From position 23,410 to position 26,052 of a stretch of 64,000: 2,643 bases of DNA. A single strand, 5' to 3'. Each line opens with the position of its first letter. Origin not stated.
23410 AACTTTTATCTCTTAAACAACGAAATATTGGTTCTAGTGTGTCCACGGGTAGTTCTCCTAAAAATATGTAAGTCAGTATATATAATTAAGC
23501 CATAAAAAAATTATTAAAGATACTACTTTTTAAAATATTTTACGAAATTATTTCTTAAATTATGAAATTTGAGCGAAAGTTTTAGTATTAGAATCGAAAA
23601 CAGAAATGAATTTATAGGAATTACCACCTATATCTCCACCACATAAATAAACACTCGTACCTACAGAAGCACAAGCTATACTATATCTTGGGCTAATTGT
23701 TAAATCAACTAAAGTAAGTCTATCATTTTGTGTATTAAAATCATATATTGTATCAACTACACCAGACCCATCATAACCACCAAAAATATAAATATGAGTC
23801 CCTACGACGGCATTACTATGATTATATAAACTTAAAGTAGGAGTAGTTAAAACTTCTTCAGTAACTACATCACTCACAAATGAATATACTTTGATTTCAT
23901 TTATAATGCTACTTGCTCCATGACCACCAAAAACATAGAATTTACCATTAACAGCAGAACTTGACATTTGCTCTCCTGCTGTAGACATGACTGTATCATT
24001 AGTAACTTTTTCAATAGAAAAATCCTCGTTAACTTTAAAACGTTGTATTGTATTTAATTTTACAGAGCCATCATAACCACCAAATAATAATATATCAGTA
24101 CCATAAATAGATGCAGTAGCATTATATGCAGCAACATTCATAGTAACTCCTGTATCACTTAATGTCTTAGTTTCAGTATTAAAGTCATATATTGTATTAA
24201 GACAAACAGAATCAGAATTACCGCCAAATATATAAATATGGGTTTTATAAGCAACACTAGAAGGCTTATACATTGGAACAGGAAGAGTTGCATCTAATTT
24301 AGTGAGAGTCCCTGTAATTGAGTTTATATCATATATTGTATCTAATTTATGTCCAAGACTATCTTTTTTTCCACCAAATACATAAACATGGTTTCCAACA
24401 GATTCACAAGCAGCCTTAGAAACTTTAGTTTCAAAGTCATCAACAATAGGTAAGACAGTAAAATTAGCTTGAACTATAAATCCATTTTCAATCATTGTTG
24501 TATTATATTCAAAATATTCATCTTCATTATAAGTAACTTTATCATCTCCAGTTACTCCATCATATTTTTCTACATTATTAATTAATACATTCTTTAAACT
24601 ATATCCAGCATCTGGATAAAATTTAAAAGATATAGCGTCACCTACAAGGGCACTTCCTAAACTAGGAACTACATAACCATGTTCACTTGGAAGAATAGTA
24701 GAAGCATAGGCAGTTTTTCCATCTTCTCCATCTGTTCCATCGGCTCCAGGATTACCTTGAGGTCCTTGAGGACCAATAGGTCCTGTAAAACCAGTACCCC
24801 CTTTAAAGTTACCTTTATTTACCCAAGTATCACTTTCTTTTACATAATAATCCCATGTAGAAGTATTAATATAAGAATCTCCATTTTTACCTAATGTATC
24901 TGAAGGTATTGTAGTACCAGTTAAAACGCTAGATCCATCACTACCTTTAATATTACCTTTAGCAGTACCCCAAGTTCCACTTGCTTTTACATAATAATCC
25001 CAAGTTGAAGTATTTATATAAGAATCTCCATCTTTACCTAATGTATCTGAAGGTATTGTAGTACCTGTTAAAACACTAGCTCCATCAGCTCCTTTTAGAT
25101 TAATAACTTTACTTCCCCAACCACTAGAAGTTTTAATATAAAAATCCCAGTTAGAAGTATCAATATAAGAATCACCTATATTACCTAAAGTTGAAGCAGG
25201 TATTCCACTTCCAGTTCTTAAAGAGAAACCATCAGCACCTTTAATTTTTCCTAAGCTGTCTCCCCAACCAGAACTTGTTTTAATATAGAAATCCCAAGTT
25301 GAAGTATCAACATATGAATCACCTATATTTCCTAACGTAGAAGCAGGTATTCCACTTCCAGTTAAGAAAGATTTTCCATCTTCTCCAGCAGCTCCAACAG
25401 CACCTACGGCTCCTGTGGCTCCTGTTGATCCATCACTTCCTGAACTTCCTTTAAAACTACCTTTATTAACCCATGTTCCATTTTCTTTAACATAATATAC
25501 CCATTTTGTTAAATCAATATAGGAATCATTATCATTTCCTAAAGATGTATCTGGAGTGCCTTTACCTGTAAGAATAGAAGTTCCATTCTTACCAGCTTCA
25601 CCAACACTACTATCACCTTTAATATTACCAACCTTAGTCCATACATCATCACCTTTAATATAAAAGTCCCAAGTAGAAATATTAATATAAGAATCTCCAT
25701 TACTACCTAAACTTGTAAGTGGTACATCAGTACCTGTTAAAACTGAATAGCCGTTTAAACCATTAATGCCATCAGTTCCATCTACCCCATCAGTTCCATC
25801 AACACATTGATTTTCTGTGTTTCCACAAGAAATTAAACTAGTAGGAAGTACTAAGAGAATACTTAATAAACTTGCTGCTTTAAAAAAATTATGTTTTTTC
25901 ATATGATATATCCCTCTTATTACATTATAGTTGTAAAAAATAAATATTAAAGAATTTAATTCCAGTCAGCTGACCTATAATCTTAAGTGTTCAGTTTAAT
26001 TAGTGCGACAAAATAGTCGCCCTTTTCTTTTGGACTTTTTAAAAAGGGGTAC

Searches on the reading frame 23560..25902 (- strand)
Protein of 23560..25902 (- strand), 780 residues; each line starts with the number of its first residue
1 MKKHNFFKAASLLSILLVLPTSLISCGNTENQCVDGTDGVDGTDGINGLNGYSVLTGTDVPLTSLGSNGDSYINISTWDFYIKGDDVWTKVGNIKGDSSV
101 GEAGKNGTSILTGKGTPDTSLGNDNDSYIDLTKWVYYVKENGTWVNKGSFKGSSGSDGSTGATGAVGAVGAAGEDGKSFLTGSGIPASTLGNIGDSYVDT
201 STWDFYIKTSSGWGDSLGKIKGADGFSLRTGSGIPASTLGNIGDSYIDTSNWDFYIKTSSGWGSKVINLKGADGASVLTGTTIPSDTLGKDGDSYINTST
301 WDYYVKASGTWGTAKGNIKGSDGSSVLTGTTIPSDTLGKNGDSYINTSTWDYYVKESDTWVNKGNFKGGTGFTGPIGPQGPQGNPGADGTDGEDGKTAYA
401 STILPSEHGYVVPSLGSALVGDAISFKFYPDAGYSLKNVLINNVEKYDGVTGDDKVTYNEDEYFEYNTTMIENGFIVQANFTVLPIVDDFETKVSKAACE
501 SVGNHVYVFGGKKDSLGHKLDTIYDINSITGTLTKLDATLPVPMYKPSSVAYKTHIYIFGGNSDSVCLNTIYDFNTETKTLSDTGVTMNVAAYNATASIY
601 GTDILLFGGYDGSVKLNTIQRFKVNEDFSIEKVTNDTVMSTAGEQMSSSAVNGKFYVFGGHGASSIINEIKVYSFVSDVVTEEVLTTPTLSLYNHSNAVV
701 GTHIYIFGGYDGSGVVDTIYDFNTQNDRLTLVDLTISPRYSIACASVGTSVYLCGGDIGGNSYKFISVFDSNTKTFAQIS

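Call 46: search_protein_families(library=pfam, proteins=[window:23560-25902:-], max_evalue=0.001)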
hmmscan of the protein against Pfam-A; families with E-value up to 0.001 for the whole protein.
window:23560-25902:- (780 aa): 11 families
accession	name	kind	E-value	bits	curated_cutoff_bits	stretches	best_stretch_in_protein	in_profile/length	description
PF24681.1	Kelch_KLHDC2_KLHL20_DRC7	-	8.1e-38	130.4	50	2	498-676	3-187/221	KLHDC2/KLHL20/DRC7 Kelch-repeats domain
PF24981.1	Beta-prop_ATRN-LZTR1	-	7e-24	85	50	2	506-710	1-220/289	Attractin/LZTR1 beta-propeller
PF01344.31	Kelch_1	-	1.3e-22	79.4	20.1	1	693-727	3-37/46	Kelch motif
PF13964.12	Kelch_6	-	1.3e-15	57.2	25.3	0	547-585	5-44/50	Kelch motif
PF07646.21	Kelch_2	-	1.1e-14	54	21.3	0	692-727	2-39/48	Kelch motif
PF25210.1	Kelch_FKB95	-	6.4e-12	46.1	70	1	541-662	30-151/268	FKB95, Kelch-repeats domain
PF13415.12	Kelch_3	-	7.9e-12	45.5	22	0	556-584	4-33/48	Galactose oxidase, central domain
PF13854.13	Kelch_HCF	-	1.4e-06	28.2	113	0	471-566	168-262/345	Host cell factor, Kelch-repeats domain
PF13418.12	Kelch_4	-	4.3e-06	27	21.6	0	697-727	7-39/49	Galactose oxidase, central domain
PF10743.14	Phage_Cox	-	3.7e-05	23.9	27.5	0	333-356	45-68/87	Regulatory phage protein cox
PF01391.23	Collagen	-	0.00016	21.8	27.2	0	368-396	28-56/60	Collagen triple helix repeat (20 copies)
